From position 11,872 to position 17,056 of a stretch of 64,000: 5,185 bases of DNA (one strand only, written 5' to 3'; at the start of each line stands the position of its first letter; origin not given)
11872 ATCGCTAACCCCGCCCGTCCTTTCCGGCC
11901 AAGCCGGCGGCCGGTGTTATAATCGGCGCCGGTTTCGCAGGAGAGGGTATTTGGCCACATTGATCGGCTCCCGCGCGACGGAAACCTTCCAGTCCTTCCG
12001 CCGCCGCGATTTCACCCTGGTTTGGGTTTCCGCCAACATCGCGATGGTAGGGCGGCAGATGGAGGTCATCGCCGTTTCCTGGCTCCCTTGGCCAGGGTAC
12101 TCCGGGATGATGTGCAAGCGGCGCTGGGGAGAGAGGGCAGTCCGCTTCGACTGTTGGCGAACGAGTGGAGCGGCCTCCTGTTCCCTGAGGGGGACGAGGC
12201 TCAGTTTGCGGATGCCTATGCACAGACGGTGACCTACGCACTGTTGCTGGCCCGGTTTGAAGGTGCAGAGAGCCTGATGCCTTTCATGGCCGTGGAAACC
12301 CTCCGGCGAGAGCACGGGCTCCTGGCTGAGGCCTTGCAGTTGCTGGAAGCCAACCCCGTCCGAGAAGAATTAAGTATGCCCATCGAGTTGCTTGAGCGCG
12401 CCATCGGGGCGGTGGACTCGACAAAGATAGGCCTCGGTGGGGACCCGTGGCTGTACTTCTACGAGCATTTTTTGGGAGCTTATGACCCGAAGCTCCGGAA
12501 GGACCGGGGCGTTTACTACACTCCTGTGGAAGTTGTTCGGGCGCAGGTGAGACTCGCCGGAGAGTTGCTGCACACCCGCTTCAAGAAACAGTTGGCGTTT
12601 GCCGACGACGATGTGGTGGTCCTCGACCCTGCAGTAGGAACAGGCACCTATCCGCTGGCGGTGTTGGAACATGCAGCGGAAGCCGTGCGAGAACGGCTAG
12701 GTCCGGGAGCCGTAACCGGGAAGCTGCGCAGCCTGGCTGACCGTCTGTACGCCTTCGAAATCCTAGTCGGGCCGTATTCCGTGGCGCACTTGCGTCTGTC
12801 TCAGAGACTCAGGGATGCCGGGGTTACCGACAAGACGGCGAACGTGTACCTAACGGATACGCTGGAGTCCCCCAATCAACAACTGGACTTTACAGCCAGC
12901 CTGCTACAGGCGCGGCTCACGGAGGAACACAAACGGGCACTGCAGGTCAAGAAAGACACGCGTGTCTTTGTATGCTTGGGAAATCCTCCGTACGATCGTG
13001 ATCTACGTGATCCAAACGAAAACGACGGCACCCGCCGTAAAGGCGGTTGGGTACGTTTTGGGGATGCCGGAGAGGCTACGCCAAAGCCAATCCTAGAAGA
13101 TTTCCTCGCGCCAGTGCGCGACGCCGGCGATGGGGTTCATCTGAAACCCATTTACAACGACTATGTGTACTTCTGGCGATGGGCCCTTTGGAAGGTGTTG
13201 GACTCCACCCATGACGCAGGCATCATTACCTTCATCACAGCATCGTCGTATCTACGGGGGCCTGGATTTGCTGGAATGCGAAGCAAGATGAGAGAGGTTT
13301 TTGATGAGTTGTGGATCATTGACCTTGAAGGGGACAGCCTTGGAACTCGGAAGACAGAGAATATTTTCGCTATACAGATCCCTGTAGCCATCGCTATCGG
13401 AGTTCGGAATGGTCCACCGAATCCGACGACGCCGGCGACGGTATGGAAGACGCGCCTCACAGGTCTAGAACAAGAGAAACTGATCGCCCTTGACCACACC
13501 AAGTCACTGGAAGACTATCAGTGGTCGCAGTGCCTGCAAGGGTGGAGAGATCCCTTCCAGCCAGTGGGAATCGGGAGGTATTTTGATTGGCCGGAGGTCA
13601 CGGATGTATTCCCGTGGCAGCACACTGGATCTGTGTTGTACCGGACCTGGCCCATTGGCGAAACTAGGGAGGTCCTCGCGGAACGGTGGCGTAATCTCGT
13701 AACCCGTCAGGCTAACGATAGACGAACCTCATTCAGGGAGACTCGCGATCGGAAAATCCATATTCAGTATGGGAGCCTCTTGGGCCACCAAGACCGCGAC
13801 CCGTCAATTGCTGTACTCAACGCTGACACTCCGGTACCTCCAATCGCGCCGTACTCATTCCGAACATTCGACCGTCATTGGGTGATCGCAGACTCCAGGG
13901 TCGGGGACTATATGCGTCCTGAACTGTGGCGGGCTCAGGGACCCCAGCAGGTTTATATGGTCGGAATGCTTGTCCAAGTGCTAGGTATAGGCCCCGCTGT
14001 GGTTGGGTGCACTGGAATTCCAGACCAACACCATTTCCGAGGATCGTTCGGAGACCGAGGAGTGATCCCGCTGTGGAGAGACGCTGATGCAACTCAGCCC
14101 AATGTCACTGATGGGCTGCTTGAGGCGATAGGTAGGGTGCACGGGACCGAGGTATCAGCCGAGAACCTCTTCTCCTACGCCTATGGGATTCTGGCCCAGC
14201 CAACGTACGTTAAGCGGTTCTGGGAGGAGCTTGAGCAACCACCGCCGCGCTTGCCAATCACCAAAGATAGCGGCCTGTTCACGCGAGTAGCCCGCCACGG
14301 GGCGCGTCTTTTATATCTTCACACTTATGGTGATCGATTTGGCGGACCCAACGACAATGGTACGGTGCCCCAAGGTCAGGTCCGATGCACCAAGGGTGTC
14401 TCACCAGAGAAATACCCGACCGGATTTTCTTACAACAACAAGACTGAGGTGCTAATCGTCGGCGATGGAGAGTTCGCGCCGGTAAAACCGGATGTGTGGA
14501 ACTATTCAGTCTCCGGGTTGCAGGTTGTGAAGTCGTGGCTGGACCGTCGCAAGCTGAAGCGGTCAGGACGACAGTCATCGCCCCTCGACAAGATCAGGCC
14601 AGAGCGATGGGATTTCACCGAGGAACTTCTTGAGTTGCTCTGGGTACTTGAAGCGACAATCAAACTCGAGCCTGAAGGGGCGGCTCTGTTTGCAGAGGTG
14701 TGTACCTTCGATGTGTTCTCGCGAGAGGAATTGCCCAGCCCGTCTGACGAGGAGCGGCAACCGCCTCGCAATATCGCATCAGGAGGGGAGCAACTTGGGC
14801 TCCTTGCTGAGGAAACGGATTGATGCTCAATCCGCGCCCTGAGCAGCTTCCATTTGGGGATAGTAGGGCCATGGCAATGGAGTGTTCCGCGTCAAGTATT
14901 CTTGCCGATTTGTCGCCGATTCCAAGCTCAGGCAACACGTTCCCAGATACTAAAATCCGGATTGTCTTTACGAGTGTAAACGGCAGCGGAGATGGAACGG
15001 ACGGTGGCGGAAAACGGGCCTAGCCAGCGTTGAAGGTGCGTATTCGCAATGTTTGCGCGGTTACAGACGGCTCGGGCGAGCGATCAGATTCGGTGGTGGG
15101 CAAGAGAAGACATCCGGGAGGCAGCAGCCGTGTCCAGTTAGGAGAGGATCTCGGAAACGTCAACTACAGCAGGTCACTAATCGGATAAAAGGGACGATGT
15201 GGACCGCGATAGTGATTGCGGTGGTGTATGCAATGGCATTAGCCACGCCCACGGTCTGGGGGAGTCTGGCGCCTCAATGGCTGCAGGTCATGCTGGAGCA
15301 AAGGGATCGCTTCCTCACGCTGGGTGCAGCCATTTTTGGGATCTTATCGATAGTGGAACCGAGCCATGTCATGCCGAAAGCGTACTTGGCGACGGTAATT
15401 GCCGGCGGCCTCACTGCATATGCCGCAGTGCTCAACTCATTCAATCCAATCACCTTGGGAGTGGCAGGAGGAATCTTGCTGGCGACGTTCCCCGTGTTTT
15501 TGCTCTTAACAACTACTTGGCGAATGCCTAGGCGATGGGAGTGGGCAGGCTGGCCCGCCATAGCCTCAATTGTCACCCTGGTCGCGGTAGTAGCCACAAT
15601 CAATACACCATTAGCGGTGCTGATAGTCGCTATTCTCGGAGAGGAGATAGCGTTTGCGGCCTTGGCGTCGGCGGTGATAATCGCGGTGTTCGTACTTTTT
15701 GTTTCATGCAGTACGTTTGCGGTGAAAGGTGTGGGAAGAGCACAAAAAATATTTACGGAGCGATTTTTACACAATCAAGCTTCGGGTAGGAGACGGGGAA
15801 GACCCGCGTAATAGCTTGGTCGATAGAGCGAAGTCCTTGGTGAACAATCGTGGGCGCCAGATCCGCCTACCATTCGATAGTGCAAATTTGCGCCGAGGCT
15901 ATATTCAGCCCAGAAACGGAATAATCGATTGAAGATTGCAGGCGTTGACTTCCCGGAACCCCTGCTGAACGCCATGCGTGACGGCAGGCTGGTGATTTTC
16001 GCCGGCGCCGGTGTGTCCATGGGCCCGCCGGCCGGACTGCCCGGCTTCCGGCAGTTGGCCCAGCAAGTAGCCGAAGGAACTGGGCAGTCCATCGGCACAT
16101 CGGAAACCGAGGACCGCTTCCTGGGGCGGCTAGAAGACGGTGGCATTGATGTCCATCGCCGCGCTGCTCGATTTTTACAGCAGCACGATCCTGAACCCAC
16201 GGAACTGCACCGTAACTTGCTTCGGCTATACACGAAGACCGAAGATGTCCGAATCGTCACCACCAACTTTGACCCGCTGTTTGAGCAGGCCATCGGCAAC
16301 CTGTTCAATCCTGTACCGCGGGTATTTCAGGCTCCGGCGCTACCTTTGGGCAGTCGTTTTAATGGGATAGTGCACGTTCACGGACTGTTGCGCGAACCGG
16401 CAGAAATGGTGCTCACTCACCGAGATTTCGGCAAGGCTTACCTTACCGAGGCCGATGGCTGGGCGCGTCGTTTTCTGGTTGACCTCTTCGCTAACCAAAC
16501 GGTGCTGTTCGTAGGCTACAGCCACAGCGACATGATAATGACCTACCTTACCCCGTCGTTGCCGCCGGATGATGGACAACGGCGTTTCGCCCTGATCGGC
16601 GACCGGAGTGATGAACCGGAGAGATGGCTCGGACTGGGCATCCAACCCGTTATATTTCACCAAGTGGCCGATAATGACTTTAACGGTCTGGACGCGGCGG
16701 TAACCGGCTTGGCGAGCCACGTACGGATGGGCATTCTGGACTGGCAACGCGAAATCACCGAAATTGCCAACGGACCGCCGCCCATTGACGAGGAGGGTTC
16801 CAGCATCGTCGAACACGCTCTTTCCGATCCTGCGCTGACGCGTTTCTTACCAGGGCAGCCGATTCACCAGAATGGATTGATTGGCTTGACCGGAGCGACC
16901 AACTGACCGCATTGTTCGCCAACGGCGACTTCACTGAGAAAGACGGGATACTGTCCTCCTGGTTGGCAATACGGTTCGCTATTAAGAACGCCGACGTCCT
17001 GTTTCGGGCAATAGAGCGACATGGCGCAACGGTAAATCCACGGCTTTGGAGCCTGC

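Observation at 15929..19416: SIR2 gene and the 834-aa ORF look like one ~1160-aa DSR2-like protein split by a single-nucleotide deletion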

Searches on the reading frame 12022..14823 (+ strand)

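Call 6: search_protein_families(library=pfam, proteins=[window:12022-14823:+], max_evalue=0.01)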
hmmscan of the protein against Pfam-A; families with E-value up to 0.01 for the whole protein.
window:12022-14823:+ (933 aa): 2 families
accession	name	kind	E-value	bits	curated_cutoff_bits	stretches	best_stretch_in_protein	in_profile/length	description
PF18135.7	Type_ISP_C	-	2.5e-69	234.4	25.9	1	528-872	1-342/342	Type ISP C-terminal specificity domain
PF02384.22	N6_Mtase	-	1.6e-07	31.4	20.4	1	146-337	9-148/311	N-6 DNA Methylase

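Call 7: search_protein_families(library=padloc, proteins=[window:12022-14823:+], max_evalue=0.01)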
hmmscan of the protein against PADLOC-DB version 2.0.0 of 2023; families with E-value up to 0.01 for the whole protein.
window:12022-14823:+ (933 aa): 9 families
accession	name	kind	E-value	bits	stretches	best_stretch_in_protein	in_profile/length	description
PDLC03631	REase_MTase_IIG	-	4.7e-291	966.5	1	18-917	161-1062/1086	Type IIG restriction enzyme-methyltransferase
PDLC03610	REase_MTase_IIG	-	6.8e-72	240.9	3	20-325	168-484/1096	Type IIG restriction enzyme-methyltransferase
PDLC03621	REase_MTase_IIG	-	1.3e-31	107.5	1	146-459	287-579/1024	Type IIG restriction enzyme-methyltransferase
PDLC03597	REase_MTase_IIG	-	1.7e-31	106.8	2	146-498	864-1198/1646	Type IIG restriction enzyme-methyltransferase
PDLC03051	REase_MTase_I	-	3.4e-23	78.8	1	159-461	861-1146/1591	Type I restriction enzyme-methyltransferase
PDLC04134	mad2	-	1.1e-05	22.5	1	147-509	258-485/492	mads_2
PDLC03338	MTase_II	-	1.7e-05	21.8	1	155-247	122-201/604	Type II methyltransferase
PDLC03313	MTase_II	-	0.0056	13.2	1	162-281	22-131/563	Type II methyltransferase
PDLC03035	MTase_I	-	0.0057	13.2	1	119-176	130-188/653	Type I methyltransferase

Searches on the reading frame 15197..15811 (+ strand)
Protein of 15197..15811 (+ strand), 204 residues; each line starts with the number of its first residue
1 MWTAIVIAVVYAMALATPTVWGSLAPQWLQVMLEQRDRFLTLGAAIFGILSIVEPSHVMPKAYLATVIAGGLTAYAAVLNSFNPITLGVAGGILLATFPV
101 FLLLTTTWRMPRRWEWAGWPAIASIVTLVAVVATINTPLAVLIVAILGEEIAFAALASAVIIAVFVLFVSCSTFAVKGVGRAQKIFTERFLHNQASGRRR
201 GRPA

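Call 6: search_protein_families(library=pfam, proteins=[window:15197-15811:+], max_evalue=0.01)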
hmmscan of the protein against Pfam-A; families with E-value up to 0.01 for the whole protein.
window:15197-15811:+ (204 aa): 0 families

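Call 7: search_protein_families(library=padloc, proteins=[window:15197-15811:+], max_evalue=0.01)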
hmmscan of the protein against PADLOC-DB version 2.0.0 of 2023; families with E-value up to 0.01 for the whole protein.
window:15197-15811:+ (204 aa): 0 families

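Call 60: search_protein_families(library=ncbifam, proteins=[window:15197-15811:+], max_evalue=0.01)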
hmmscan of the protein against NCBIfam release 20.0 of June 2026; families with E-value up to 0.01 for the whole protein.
window:15197-15811:+ (204 aa): 0 families

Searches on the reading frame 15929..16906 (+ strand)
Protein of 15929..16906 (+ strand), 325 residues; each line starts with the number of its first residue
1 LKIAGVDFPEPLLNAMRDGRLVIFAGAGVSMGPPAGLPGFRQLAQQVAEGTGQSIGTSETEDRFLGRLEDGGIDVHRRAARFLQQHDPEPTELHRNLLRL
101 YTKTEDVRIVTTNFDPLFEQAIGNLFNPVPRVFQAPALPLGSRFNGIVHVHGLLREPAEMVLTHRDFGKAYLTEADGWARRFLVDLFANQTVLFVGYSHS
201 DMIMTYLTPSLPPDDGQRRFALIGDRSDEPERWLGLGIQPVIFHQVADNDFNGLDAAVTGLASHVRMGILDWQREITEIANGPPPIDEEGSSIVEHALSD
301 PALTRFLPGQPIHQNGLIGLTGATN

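Call 6: search_protein_families(library=pfam, proteins=[window:15929-16906:+], max_evalue=0.01)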
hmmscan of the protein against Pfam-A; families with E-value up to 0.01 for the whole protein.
window:15929-16906:+ (325 aa): 1 family
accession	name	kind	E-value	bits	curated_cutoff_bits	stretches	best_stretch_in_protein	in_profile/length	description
PF13289.12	SIR2_2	-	6.7e-22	78.6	24.5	1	108-238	2-138/141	SIR2-like domain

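Call 7: search_protein_families(library=padloc, proteins=[window:15929-16906:+], max_evalue=0.01)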
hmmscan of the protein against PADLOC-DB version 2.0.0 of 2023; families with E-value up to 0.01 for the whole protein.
window:15929-16906:+ (325 aa): 12 families
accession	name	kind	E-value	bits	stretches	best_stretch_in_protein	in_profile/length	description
PDLC02183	Dsr1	-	2e-37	126.5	1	4-271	6-300/1275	-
PDLC04167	Dsr1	-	3.3e-33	112.5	1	5-300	7-327/1248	-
PDLC00407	ThsA1|ThsA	-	3.4e-12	43.7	1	8-205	9-202/478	STALD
PDLC00409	ThsA1|ThsA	-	1.2e-09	36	1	12-207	14-205/242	STALD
PDLC04166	Dsr1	-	3.4e-09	33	1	109-198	124-207/1227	-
PDLC04968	PDC-S25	-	3.1e-08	31.1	1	58-201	91-231/517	-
PDLC03856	LmuA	-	4.4e-06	24.1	1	109-205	118-211/433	-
PDLC04087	SIR2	-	1.2e-05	22.4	0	86-122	114-148/343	-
PDLC04082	SIR2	-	1.8e-05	21.8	0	92-124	114-146/345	-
PDLC04967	PDC-S25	-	0.00025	18.2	1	108-204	148-244/528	-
PDLC05061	PDC-S65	-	0.0011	16.3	1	86-122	119-155/592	-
PDLC02401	Aga_SIR2-PNTD1-PNTD2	-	0.0096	12.8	0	93-127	80-114/524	Class I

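Call 17: find_encoding_contigs(protein=window:15929-16906:+, flank=10000, max_places=6)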
Protein window:15929-16906:+ (325 aa): no gene with exactly this product is on record in the collection.

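Call 60: search_protein_families(library=ncbifam, proteins=[window:15929-16906:+], max_evalue=0.01)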
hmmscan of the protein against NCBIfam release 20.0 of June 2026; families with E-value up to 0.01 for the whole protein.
window:15929-16906:+ (325 aa): 1 family
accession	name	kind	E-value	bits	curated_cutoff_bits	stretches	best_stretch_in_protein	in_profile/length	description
NF041818.1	Dsr1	equivalog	7.3e-46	156.5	1400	1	5-285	7-312/1263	anti-phage defense-associated sirtuin Dsr1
